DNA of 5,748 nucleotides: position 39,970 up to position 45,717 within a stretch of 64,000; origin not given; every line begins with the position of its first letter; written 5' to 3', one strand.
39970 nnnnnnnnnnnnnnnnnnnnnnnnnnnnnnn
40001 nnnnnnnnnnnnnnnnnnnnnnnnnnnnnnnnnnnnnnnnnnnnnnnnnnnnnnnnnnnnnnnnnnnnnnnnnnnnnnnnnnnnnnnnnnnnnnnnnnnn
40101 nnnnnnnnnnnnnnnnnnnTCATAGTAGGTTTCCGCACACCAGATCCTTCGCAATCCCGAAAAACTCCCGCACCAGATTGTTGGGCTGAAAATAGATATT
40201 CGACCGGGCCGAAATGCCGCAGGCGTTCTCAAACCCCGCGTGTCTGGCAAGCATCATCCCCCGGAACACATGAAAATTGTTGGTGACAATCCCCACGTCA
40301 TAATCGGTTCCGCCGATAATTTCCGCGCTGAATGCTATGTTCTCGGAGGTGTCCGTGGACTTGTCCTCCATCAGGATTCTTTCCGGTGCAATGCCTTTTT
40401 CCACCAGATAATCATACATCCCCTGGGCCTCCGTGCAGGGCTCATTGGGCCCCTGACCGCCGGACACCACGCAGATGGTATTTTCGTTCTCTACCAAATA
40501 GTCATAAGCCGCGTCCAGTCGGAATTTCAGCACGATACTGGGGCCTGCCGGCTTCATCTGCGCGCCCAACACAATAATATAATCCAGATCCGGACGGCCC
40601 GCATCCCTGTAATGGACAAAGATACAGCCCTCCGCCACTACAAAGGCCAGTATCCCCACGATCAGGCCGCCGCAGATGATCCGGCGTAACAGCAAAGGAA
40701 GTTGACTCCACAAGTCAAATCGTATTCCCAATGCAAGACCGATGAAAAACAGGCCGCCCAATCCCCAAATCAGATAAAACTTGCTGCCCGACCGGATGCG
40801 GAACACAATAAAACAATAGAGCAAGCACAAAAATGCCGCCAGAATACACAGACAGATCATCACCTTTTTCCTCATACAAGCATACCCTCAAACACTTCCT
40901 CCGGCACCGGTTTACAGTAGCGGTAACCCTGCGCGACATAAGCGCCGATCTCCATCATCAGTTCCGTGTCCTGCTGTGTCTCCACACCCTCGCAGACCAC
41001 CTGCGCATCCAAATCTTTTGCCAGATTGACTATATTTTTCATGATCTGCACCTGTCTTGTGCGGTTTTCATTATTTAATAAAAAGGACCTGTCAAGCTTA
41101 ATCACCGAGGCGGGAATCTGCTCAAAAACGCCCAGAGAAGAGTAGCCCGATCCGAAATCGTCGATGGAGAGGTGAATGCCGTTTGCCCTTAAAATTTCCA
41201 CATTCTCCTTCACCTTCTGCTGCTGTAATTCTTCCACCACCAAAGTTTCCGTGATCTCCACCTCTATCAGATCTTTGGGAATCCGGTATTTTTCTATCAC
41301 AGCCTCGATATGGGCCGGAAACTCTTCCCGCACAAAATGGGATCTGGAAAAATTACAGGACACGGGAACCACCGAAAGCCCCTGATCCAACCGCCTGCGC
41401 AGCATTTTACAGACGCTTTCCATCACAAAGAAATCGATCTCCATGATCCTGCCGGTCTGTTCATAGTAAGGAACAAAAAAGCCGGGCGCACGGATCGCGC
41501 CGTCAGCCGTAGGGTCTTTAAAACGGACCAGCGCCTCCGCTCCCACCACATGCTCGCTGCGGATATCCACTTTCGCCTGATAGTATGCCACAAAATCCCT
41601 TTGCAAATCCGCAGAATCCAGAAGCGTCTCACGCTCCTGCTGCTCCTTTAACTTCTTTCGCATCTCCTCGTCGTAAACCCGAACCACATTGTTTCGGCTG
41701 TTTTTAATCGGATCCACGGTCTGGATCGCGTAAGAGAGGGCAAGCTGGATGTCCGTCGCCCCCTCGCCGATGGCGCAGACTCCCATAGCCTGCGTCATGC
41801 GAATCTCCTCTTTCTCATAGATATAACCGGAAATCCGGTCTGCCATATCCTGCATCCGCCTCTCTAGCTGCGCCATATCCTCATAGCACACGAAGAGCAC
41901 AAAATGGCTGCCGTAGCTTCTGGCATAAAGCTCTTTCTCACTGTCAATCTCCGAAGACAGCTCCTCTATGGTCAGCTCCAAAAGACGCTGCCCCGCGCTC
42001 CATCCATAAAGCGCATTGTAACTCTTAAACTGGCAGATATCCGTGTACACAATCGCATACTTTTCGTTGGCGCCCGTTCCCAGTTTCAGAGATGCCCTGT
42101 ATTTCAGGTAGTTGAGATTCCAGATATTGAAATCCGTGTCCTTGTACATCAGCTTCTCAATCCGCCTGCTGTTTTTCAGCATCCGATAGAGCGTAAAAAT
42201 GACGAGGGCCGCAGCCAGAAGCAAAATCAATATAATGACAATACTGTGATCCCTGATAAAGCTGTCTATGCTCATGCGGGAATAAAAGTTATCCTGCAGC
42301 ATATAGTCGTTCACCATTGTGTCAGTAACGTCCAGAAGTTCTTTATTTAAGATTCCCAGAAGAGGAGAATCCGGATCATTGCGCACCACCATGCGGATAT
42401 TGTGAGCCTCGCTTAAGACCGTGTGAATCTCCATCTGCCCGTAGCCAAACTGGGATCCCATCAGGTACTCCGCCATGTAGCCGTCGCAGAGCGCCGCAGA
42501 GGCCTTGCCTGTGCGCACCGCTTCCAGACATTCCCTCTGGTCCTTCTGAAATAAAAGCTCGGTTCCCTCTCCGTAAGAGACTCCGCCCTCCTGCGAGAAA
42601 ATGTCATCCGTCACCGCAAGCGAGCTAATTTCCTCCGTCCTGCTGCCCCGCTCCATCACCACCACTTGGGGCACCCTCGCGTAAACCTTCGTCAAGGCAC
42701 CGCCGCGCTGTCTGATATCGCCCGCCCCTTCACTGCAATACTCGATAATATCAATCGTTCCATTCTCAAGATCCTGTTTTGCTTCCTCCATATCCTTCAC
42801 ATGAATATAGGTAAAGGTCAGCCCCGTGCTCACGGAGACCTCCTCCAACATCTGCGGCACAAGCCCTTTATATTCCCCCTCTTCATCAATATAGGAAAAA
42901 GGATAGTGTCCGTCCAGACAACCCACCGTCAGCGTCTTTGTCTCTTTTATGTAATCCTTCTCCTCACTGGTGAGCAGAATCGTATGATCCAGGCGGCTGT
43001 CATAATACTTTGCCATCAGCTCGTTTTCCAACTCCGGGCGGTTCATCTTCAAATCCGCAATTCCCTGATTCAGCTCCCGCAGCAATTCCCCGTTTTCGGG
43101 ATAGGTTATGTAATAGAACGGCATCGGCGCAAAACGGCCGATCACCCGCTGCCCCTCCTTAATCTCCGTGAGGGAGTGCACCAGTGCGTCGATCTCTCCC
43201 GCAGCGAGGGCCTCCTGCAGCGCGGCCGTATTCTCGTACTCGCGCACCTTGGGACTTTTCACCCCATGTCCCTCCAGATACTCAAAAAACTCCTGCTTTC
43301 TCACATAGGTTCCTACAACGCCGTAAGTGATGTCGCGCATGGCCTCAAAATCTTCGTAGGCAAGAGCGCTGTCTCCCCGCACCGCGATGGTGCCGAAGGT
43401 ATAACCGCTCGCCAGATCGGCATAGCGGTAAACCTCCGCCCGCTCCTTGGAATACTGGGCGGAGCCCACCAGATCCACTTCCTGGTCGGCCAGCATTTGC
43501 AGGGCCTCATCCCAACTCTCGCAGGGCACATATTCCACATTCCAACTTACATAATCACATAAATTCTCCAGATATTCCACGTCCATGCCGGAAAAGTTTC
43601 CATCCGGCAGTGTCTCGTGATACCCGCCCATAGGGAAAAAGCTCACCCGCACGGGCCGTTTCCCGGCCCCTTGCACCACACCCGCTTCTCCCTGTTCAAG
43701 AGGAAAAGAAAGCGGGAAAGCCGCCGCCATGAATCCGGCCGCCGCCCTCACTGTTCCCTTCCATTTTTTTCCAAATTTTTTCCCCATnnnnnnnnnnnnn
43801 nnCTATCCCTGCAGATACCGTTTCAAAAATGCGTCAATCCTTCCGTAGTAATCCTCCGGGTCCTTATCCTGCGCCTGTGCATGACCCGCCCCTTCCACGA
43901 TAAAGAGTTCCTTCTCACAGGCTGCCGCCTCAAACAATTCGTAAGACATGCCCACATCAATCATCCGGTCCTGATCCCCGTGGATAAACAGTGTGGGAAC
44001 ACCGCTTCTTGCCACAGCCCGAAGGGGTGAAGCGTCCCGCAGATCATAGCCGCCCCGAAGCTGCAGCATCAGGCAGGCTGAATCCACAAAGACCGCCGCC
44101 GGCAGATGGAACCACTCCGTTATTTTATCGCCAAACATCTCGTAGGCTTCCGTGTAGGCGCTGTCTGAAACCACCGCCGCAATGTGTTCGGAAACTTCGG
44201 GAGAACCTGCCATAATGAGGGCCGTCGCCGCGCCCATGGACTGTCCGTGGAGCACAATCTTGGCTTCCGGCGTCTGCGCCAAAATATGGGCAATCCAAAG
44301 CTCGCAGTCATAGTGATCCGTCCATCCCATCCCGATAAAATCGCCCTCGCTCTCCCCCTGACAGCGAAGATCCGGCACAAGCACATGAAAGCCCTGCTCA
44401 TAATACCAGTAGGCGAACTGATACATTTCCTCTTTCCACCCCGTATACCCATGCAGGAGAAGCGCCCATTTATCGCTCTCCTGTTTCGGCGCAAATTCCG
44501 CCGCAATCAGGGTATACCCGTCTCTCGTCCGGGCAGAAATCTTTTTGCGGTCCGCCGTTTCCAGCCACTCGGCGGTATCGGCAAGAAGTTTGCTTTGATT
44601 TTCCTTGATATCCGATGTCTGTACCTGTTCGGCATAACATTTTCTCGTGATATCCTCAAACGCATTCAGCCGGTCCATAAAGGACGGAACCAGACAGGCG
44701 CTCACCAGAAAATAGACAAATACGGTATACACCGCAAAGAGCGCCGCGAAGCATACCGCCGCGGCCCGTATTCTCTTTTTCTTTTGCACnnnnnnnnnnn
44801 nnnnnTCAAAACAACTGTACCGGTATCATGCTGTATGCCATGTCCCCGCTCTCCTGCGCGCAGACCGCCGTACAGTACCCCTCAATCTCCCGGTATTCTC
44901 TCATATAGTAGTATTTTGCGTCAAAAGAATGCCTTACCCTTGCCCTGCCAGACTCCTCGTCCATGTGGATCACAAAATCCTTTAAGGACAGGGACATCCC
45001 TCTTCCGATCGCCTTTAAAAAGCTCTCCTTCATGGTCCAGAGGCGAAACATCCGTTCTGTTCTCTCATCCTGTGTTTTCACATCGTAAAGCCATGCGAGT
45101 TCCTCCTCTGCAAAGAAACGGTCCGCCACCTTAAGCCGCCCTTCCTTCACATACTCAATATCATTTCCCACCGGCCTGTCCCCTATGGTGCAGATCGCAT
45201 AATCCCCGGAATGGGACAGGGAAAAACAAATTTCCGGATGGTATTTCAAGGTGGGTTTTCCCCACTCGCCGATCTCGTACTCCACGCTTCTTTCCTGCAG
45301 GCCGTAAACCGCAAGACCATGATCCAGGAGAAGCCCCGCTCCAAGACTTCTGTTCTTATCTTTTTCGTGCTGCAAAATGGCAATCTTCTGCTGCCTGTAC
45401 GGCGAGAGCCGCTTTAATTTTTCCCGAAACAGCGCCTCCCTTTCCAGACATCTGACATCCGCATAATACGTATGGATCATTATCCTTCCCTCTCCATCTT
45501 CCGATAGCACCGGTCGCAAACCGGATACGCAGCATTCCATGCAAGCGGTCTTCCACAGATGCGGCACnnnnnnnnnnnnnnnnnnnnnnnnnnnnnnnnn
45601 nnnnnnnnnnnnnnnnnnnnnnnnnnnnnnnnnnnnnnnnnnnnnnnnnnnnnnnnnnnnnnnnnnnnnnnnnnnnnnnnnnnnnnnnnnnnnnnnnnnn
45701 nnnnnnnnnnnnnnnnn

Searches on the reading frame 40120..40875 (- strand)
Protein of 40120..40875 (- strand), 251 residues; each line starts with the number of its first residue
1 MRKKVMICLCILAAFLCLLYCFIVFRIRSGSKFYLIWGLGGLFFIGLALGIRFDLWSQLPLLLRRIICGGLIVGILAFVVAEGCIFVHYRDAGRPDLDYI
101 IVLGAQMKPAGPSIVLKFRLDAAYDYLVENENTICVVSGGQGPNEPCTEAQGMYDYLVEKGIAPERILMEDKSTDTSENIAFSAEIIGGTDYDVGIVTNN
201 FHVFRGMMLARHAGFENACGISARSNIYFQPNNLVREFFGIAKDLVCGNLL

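Call 70: search_protein_families(library=pfam, proteins=[window:40120-40875:-], max_evalue=0.00001)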
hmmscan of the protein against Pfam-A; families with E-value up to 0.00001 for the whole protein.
window:40120-40875:- (251 aa): 1 family
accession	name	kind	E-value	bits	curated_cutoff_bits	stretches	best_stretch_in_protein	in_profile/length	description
PF02698.23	DUF218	-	9.2e-30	103.7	27.6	1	98-240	1-133/133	DUF218 domain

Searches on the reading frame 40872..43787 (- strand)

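Call 70: search_protein_families(library=pfam, proteins=[window:40872-43787:-], max_evalue=0.00001)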
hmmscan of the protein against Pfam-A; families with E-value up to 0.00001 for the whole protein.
window:40872-43787:- (971 aa): 4 families
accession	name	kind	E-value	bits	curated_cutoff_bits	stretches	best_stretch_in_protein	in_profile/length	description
PF00563.25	EAL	-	5.9e-56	189.9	31.3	1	729-960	10-236/236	EAL domain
PF00497.25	SBP_bac_3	-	9.2e-24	84.1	26.4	2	60-249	16-119/132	Bacterial extracellular solute-binding proteins, family 3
PF00990.26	GGDEF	-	9.9e-11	42.1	23.8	1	557-700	11-160/161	Diguanylate cyclase, GGDEF domain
PF12974.12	Phosphonate-bd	-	4.2e-06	26.7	27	0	313-370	19-74/242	ABC transporter, phosphonate, periplasmic substrate-binding protein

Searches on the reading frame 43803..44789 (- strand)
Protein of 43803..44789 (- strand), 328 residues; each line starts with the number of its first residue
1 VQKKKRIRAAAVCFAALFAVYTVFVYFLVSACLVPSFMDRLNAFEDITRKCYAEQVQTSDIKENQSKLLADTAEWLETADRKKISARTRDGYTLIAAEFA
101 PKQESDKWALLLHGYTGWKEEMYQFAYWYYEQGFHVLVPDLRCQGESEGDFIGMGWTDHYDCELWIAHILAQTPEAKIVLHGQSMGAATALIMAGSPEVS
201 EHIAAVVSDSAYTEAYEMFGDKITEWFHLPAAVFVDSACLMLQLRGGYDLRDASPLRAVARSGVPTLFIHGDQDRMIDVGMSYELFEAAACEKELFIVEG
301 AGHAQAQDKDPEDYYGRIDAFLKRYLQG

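Call 70: search_protein_families(library=pfam, proteins=[window:43803-44789:-], max_evalue=0.00001)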
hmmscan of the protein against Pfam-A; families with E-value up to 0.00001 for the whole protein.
window:43803-44789:- (328 aa): 6 families
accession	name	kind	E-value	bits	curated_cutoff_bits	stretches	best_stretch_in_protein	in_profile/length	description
PF12146.15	Hydrolase_4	-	6e-19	68.7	27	1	106-219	4-117/239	Serine aminopeptidase, S33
PF00561.26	Abhydrolase_1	-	1.6e-16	61.2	25.8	1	110-217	4-114/245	alpha/beta hydrolase fold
PF12697.13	Abhydrolase_6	-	1.7e-12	48.9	26.3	1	110-312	2-212/217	Alpha/beta hydrolase family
PF02129.25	Peptidase_S15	-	1.2e-09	38.7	23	0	99-217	10-134/262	X-Pro dipeptidyl-peptidase (S15 family)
PF00326.27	Peptidase_S9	-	1e-07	32.1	22.6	1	126-327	7-211/213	Prolyl oligopeptidase family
PF01738.24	DLH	-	9.4e-06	25.8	21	0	253-314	133-197/217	Dienelactone hydrolase family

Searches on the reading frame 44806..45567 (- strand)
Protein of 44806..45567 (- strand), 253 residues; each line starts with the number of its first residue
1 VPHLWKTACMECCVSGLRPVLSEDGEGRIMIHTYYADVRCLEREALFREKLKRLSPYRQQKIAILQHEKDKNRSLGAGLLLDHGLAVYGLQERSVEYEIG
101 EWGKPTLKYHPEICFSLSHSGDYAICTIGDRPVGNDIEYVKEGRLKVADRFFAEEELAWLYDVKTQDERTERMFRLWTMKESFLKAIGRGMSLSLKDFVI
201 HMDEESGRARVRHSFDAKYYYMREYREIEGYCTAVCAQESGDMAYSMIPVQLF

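Call 70: search_protein_families(library=pfam, proteins=[window:44806-45567:-], max_evalue=0.00001)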
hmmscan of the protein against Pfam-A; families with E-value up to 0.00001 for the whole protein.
window:44806-45567:- (253 aa): 1 family
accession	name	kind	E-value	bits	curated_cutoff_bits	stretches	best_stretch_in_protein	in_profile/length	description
PF01648.25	ACPS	-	3.8e-17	62.8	25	1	132-236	1-111/111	4'-phosphopantetheinyl transferase superfamily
